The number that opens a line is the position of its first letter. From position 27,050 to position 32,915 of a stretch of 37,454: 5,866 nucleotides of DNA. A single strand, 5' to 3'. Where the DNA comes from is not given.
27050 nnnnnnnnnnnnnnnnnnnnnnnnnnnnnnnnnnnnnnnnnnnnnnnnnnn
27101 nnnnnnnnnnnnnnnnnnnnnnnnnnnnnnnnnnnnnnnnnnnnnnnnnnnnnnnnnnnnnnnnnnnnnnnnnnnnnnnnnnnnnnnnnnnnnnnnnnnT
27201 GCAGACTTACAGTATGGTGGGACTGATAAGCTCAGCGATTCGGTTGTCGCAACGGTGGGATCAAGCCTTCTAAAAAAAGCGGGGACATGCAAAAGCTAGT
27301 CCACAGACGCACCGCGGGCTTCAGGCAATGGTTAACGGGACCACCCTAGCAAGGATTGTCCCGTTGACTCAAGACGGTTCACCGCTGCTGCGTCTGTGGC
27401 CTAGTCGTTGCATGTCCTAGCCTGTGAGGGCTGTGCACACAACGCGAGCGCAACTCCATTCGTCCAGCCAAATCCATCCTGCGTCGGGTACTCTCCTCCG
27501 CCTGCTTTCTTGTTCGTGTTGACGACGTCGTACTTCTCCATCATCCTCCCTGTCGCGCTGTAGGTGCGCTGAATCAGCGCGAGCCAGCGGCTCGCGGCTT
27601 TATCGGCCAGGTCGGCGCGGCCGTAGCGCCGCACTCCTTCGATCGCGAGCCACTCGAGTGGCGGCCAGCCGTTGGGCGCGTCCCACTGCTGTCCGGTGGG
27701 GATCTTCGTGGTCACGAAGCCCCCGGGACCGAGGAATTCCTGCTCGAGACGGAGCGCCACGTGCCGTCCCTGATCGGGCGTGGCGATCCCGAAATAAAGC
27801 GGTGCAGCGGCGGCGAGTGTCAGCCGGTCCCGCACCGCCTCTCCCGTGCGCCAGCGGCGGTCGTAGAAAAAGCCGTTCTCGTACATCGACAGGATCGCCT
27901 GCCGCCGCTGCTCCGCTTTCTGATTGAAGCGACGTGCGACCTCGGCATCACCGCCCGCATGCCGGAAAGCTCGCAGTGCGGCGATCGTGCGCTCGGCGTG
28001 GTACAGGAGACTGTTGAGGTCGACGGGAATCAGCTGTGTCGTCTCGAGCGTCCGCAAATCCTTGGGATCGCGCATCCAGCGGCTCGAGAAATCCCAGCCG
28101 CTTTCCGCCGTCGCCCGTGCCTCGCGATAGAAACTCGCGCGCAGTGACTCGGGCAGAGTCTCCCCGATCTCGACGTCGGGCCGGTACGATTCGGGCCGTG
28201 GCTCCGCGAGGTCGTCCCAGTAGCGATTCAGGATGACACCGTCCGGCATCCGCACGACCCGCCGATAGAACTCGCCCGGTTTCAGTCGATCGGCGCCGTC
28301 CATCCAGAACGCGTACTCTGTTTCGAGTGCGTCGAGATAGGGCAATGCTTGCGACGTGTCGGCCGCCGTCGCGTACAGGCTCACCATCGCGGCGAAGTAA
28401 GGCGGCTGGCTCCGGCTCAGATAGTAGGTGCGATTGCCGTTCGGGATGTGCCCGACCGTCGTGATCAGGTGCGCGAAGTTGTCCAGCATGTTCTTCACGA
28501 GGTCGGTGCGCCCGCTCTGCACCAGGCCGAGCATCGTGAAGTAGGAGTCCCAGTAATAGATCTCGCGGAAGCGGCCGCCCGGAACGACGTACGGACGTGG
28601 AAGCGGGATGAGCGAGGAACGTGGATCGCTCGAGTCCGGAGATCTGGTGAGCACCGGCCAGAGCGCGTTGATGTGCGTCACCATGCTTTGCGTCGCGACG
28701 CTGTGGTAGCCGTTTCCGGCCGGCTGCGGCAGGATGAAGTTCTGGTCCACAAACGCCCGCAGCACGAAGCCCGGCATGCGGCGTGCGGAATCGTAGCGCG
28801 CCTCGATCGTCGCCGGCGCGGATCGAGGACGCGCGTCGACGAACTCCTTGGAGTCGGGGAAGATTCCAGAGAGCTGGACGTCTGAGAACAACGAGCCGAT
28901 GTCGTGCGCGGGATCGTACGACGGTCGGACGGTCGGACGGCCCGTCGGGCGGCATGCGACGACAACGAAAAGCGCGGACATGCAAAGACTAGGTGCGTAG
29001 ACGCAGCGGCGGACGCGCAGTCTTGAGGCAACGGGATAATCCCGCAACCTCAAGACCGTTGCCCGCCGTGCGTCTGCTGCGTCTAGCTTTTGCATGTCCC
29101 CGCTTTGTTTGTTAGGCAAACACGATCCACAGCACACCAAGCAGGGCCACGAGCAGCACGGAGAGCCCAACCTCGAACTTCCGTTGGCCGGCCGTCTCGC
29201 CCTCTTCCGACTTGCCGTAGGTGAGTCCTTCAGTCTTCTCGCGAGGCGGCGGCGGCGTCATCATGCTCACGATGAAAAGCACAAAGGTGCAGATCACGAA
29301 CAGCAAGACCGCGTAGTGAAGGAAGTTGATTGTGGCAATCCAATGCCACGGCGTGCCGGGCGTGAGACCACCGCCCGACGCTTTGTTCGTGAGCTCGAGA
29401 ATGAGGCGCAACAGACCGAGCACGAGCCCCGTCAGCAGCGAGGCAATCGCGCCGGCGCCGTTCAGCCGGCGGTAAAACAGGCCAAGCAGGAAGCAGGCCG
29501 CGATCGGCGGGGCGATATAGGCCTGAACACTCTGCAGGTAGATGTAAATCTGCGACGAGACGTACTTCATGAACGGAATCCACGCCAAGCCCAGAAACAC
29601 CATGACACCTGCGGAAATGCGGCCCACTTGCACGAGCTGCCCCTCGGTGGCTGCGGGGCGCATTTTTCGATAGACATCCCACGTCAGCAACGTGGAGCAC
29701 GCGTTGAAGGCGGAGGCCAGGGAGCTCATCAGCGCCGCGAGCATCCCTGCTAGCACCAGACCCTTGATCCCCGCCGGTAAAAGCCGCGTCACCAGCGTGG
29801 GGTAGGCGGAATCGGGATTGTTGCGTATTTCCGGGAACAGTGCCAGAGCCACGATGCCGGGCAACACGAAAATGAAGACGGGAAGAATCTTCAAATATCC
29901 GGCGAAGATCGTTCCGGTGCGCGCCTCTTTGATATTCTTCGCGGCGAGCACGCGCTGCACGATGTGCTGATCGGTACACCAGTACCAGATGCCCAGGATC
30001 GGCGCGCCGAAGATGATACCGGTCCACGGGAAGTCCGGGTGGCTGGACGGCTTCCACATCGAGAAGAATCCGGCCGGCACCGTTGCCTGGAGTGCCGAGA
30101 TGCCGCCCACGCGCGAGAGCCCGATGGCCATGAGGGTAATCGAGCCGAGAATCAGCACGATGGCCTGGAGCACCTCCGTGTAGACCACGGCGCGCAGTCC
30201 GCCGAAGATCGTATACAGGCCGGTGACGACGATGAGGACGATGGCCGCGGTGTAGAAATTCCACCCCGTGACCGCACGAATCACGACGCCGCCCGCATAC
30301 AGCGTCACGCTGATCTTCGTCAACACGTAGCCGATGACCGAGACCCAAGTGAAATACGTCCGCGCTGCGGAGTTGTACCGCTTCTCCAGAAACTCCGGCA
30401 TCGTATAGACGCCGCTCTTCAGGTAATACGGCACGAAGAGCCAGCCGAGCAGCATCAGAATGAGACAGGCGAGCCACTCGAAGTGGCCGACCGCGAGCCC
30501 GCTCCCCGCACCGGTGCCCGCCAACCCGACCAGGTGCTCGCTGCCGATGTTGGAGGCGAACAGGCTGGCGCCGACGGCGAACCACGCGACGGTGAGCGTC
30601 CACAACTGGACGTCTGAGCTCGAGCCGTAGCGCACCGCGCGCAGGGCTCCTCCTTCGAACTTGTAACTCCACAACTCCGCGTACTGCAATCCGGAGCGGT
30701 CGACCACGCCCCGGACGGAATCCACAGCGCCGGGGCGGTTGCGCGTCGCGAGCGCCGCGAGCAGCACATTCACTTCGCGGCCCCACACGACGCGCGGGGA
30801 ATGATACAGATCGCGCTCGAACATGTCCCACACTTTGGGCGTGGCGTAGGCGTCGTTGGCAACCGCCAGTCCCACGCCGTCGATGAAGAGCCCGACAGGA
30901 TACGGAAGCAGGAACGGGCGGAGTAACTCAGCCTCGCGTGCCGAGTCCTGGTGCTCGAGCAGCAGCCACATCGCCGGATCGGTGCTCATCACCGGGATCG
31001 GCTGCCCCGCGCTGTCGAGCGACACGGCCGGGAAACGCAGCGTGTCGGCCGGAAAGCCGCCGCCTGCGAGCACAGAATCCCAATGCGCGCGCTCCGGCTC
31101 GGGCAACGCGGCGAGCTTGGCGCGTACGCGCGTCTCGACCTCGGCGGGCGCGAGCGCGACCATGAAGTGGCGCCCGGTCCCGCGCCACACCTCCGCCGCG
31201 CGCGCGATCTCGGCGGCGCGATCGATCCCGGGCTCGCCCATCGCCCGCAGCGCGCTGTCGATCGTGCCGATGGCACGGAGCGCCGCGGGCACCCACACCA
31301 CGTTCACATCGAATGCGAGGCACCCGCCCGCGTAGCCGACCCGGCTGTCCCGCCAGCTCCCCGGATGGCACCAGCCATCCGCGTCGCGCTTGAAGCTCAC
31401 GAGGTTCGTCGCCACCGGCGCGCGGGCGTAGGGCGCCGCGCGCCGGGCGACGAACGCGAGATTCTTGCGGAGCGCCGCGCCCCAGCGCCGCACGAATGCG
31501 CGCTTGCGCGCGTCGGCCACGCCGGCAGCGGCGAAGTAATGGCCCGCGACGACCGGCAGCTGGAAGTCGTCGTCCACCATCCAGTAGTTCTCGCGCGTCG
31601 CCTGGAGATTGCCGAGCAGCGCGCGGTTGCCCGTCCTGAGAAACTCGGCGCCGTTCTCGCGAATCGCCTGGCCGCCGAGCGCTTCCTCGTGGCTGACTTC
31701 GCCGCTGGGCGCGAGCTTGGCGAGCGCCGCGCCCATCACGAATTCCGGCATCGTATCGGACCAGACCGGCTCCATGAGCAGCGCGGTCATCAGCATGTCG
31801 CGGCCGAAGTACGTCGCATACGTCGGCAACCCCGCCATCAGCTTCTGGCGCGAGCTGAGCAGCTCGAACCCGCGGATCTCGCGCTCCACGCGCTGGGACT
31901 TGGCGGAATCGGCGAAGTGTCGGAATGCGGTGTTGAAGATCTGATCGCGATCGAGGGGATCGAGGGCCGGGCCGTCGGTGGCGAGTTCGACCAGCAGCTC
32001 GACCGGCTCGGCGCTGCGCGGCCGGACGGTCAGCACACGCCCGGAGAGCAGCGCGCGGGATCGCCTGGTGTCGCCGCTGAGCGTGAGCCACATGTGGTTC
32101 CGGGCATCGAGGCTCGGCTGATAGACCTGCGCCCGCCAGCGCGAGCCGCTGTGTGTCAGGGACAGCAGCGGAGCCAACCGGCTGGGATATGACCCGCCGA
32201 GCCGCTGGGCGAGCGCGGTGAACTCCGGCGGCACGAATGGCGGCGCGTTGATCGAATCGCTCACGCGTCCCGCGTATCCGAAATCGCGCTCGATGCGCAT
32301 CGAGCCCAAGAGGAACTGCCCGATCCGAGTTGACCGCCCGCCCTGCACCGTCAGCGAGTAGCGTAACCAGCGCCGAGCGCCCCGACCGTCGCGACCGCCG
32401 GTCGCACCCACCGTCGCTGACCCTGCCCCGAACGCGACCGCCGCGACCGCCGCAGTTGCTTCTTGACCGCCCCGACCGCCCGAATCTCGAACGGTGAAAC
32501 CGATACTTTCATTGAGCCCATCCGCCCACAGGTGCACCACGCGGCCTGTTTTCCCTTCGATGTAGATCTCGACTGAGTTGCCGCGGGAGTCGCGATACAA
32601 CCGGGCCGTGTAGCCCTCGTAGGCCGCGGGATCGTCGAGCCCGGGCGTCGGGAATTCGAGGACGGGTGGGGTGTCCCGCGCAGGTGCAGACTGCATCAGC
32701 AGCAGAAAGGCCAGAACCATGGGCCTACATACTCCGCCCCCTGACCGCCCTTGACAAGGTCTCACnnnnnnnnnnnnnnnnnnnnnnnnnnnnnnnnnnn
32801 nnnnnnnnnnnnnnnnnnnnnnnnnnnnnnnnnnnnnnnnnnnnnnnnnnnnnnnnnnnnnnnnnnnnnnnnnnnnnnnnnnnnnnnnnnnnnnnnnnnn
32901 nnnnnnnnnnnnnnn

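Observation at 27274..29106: Two inverted copies of a ~125-135-nt palindromic MITE-like element bracket treA exactly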

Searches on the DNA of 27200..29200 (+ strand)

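Call 13: search_dna_similar(query=window:27270-27425:+, collection=plasmids, mode=distant, max_evalue=0.001, max_rows=30)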
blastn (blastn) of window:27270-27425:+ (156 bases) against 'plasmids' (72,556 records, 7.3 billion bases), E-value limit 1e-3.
No match.

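Call 38: search_rna_families(source=window, start=27200, end=29200, threshold=evalue, max_evalue=5)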
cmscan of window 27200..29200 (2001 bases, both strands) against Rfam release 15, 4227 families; matches with E-value up to 5: 2.
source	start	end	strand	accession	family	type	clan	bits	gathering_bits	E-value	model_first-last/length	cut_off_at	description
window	28786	28848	+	RF00626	Gurken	Cis-reg;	-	21.9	90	0.32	1-69/69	no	Gurken localisation signal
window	27651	27689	+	RF04218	HCV_5BSL1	Cis-reg;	-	17.2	44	1.5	1-47/47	no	Hepatitis C virus stem-loop I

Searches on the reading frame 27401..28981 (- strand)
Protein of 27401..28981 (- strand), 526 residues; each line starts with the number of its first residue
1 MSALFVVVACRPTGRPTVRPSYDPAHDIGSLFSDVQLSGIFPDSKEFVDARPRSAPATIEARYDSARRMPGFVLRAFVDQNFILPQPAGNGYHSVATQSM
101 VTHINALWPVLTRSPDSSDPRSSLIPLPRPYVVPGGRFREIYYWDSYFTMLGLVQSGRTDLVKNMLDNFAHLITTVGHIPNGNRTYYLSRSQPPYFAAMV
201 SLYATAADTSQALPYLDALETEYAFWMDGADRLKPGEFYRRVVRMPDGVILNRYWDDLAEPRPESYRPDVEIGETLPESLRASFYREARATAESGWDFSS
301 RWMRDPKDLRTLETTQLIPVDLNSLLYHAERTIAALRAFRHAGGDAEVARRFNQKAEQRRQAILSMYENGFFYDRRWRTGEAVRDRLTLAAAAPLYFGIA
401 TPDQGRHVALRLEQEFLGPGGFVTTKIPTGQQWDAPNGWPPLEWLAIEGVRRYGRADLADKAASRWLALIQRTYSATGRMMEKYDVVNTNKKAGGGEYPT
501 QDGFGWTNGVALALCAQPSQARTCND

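Call 12: search_protein_families(library=pfam, proteins=[window:27401-28981:-])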
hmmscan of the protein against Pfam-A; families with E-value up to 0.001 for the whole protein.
window:27401-28981:- (526 aa): 2 families
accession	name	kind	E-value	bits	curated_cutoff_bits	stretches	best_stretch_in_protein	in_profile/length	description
PF01204.24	Trehalase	-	7.5e-139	464.3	21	1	40-514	2-507/512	Trehalase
PF22422.2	MGH1-like_GH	-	2.2e-18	67.4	27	1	144-486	7-342/356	Mannosylglycerate hydrolase MGH1-like glycoside hydrolase domain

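Call 15: find_homologous_proteins(query=window:27401-28981:-, max_evalue=1e-50)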
Query window:27401-28981:- (526 aa): 7998 proteins with E <= 1e-50 among 8000 candidates; the best 120 are listed.
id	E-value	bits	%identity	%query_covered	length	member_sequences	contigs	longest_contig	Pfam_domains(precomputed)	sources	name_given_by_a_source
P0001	0.0e+0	1215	99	100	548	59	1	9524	PF01204.25,PF22422.3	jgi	-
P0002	0.0e+0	1125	80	61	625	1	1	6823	PF01204.25,PF22422.3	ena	-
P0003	0.0e+0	1069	87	100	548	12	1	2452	PF01204.25,PF22422.3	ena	-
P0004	0.0e+0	1057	86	100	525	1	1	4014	PF01204.25,PF22422.3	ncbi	-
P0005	0.0e+0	1031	84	100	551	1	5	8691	PF01204.25,PF22422.3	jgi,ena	-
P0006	0.0e+0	1027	84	100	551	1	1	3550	PF01204.25,PF22422.3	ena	-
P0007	0.0e+0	1021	84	99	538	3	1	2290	PF01204.25,PF22422.3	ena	-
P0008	0.0e+0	1017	83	98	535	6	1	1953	PF01204.25,PF22422.3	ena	-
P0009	0.0e+0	1016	83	100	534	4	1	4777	PF01204.25,PF22422.3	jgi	jgi:alpha,alpha-trehalase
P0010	0.0e+0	1014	84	98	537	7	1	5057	PF01204.25,PF22422.3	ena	-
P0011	0.0e+0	1014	83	99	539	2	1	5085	PF01204.25,PF22422.3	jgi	-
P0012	0.0e+0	1013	82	100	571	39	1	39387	PF01204.25,PF22422.3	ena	-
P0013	0.0e+0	1012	83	100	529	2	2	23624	PF01204.25,PF22422.3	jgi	jgi:alpha,alpha-trehalase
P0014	0.0e+0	1012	83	99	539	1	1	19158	PF01204.25,PF22422.3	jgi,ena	-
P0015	0.0e+0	1012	83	100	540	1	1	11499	PF01204.25,PF22422.3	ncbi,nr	ncbi:MAG TPA: alpha,alpha-trehalase TreF [Gemmatimonadales bacterium]|nr:alpha,alpha-trehalase TreF 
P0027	2.7e-292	988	80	100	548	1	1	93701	PF01204.25,PF22422.3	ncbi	-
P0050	2.8e-288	975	80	98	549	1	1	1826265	PF01204.25,PF22422.3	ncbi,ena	-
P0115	5.1e-283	958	81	98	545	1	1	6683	PF01204.25,PF22422.3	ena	-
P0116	6.1e-283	957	81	96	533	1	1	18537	PF01204.25,PF22422.3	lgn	-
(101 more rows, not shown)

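Call 22: find_encoding_contigs(protein=P0050, flank=10000, max_places=2)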
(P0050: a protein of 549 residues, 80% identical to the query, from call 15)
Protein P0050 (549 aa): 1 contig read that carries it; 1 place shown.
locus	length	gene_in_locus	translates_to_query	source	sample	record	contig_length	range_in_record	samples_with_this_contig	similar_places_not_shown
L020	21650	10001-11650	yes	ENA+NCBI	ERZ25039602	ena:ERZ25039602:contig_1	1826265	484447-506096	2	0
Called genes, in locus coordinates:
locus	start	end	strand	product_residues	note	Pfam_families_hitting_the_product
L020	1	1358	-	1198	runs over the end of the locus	PF16743:PliI (faint), PF01839:FG-GAP (faint), PF13517:FG-GAP_3, PF07593:UnbV_ASPIC, PF13517:FG-GAP_3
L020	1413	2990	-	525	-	PF14322:SusD-like_3, PF07980:SusD_RagB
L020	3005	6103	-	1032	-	PF13715:CarbopepD_reg_2, PF07715:Plug, PF00593:TonB_dep_Rec_b-barrel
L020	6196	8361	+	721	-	-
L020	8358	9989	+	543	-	PF00474:SSF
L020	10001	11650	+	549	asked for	PF01204:Trehalase, PF22422:MGH1-like_GH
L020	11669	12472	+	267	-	PF12849:PBP_like_2, PF13531:SBP_bac_11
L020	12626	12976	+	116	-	-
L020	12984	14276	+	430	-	PF00999:Na_H_Exchanger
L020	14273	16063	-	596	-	PF19291:TREH_N, PF00723:Glyco_hydro_15, PF22422:MGH1-like_GH (faint)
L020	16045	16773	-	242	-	PF02358:Trehalose_PPase, PF08282:Hydrolase_3 (faint)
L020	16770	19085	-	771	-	PF00982:Glyco_transf_20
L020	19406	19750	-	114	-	PF02641:DUF190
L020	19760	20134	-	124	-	PF02537:CRCB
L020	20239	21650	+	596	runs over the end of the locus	PF00795:CN_hydrolase, PF02540:NAD_synthase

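Call 23: find_encoding_contigs(protein=P0027, flank=10000, max_places=2)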
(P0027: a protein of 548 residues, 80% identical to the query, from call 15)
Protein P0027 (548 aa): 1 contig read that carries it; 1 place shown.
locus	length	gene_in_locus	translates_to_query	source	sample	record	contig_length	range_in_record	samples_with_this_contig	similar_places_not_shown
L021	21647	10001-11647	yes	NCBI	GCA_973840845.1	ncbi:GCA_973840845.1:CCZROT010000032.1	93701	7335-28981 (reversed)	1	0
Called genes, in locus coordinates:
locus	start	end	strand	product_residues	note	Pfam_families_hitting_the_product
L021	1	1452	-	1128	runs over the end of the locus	PF16743:PliI (faint), PF01839:FG-GAP (faint), PF13517:FG-GAP_3, PF07593:UnbV_ASPIC, PF13517:FG-GAP_3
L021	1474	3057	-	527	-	PF14322:SusD-like_3, PF07980:SusD_RagB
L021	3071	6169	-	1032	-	PF13620:CarboxypepD_reg, PF13715:CarbopepD_reg_2, PF07715:Plug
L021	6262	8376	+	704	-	-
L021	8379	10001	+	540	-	PF00474:SSF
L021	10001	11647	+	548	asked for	PF01204:Trehalase, PF22422:MGH1-like_GH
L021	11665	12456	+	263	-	PF12849:PBP_like_2, PF13531:SBP_bac_11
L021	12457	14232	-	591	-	PF19291:TREH_N, PF00723:Glyco_hydro_15, PF22422:MGH1-like_GH (faint)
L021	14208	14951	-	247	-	PF02358:Trehalose_PPase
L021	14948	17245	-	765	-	PF00982:Glyco_transf_20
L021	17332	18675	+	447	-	PF13520:AA_permease_2, PF00324:AA_permease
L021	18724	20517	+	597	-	PF00795:CN_hydrolase, PF02540:NAD_synthase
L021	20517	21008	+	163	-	PF03061:4HBT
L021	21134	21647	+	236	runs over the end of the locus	PF01734:Patatin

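Call 24: find_encoding_contigs(protein=P0012, flank=10000, max_places=2)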
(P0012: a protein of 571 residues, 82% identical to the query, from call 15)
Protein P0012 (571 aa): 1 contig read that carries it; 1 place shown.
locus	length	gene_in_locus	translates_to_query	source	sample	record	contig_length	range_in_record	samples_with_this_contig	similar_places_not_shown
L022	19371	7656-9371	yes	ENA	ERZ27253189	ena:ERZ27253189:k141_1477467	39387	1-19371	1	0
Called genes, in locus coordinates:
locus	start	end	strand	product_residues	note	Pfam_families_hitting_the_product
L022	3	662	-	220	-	?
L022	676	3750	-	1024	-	PF13620:CarboxypepD_reg, PF13715:CarbopepD_reg_2, PF07715:Plug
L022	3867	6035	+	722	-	-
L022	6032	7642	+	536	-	PF00474:SSF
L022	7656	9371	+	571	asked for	PF01204:Trehalase, PF22422:MGH1-like_GH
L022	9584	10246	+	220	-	PF12849:PBP_like_2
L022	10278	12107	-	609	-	PF19291:TREH_N, PF00723:Glyco_hydro_15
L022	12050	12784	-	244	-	PF02358:Trehalose_PPase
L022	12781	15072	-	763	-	PF00982:Glyco_transf_20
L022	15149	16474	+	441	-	PF13520:AA_permease_2, PF00324:AA_permease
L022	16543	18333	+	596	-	PF00795:CN_hydrolase, PF02540:NAD_synthase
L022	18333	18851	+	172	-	PF03061:4HBT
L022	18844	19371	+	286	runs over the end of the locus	PF01734:Patatin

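Call 65: search_protein_representatives(protein=window:27401-28981:-)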
Query: 526 residues. Proteins with E-value up to 0.001 (for the whole library): 6116; up to 1e-10: 3540; up to 1e-30: 1450. The best 150 are listed.
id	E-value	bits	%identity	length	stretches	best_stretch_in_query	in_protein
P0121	8.7e-205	697.7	66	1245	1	21-518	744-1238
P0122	5.5e-175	599.4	72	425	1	13-390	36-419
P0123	1.0e-169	582.0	80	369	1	2-321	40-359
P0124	5.7e-162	556.4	70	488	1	165-513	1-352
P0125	6.7e-159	546.3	52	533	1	19-516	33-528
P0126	1.4e-158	545.3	50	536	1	21-514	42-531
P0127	3.7e-158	543.9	52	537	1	5-522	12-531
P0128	3.0e-150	517.8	51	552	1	23-516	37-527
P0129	6.0e-149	513.5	49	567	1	8-515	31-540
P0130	2.0e-146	505.2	49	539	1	24-516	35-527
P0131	3.3e-146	504.4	48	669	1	27-514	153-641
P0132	3.8e-145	500.9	48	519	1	29-515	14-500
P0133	1.7e-144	498.8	48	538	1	5-514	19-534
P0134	4.1e-142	490.9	48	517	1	30-513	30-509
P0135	5.6e-141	487.2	49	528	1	23-515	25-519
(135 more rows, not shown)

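Call 67: find_encoding_contigs(protein=P0116, flank=6000, max_places=2)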
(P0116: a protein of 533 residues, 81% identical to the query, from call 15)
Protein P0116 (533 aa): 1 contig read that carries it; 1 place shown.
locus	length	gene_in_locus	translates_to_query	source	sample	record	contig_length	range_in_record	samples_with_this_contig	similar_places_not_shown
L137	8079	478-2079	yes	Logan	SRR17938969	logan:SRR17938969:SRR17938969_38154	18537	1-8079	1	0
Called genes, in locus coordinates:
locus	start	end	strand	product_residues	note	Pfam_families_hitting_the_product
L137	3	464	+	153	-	?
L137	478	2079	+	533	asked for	PF01204:Trehalase, PF22422:MGH1-like_GH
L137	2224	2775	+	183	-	PF13505:OMP_b-brl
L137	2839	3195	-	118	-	PF02537:CRCB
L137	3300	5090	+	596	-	PF00795:CN_hydrolase, PF02540:NAD_synthase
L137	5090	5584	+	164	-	PF03061:4HBT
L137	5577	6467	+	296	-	PF01734:Patatin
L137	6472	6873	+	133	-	PF00571:CBS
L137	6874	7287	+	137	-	PF09969:DUF2203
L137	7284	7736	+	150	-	PF10027:DUF2269 (weak)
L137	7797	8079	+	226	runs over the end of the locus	PF00702:Hydrolase, PF13419:HAD_2, PF13242:Hydrolase_like (faint)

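Call 68: find_encoding_contigs(protein=P0115, flank=6000, max_places=2)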
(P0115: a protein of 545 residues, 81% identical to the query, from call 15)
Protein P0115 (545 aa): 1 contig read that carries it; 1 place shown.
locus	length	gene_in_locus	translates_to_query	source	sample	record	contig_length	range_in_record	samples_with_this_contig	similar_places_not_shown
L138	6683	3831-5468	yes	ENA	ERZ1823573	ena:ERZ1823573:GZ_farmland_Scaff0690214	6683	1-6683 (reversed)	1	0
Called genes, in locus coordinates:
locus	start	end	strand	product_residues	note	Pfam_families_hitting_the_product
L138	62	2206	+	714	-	-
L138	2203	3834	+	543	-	PF00474:SSF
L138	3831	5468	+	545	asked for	PF01204:Trehalase, PF22422:MGH1-like_GH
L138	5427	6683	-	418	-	?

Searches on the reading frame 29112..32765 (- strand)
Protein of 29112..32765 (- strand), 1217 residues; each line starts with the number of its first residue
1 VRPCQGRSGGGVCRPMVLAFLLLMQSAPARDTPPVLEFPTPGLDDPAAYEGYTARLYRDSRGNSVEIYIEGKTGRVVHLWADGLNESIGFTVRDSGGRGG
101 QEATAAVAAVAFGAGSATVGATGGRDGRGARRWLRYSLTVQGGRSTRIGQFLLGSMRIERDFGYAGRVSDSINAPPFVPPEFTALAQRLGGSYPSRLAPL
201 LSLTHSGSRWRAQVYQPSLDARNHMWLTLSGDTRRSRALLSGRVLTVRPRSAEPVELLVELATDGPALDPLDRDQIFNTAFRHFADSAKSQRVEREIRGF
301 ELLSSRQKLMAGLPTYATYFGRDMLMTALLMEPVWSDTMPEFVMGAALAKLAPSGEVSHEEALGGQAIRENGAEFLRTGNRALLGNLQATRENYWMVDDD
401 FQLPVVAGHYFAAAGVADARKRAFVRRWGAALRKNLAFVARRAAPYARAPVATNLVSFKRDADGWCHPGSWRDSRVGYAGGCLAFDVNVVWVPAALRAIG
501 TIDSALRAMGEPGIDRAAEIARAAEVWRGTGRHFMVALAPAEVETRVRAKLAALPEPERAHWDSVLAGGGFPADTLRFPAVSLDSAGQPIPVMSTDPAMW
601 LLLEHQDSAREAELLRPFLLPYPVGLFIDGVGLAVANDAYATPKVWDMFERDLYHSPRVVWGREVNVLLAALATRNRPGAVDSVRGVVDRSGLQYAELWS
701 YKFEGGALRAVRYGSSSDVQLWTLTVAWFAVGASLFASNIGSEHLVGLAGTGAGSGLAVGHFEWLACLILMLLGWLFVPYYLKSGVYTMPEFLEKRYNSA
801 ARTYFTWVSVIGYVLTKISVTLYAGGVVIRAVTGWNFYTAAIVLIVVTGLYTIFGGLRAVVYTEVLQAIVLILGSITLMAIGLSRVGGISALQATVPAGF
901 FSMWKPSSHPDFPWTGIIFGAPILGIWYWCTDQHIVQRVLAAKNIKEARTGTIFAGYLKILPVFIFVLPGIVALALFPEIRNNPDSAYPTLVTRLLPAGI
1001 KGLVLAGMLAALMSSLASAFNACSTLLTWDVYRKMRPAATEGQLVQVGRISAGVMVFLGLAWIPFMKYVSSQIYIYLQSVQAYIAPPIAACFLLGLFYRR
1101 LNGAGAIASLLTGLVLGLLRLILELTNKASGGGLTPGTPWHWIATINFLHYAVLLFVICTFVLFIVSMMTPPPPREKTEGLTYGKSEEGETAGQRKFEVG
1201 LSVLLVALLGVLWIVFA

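Call 12: search_protein_families(library=pfam, proteins=[window:29112-32765:-])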
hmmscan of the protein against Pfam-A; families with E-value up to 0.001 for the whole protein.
window:29112-32765:- (1217 aa): 1 family
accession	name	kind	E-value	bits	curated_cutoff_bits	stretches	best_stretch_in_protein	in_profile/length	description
PF00474.23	SSF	-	8.9e-90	301.9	22.8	1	726-1113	8-406/406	Sodium:solute symporter family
